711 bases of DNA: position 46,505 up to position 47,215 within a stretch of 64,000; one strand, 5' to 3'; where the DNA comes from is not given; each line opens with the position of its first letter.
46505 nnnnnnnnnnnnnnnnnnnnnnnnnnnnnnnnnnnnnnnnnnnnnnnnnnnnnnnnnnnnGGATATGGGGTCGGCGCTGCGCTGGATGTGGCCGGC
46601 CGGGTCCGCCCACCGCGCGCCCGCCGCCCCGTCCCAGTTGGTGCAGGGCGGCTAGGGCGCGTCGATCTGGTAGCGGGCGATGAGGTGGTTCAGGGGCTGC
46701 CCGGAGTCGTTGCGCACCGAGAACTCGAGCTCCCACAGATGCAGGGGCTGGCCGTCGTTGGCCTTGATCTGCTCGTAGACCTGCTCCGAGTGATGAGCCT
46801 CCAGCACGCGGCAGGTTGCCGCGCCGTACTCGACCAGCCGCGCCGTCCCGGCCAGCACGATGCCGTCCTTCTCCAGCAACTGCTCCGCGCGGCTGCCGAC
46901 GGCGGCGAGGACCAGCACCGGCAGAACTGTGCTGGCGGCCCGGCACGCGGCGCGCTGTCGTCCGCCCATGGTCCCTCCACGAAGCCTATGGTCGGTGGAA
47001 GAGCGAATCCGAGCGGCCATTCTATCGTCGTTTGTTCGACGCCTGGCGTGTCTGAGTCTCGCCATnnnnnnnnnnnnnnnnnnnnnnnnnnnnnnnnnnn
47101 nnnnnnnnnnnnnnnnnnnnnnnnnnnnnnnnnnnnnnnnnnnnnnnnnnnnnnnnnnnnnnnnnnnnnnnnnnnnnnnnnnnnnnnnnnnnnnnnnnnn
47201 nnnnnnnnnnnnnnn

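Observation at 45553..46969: Third cognate VR about 18 kb from the TR on the opposite strand, in a target gene with an in-frame TAG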

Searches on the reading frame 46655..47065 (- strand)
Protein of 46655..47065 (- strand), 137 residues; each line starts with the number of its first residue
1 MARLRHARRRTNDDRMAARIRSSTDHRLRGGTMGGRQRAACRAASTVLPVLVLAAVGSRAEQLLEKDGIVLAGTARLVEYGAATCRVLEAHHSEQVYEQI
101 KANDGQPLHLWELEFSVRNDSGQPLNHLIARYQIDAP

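Call 7: search_protein_families(library=pfam, proteins=[window:46655-47065:-], max_evalue=0.01)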
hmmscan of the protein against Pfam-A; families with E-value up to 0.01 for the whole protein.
window:46655-47065:- (137 aa): 0 families
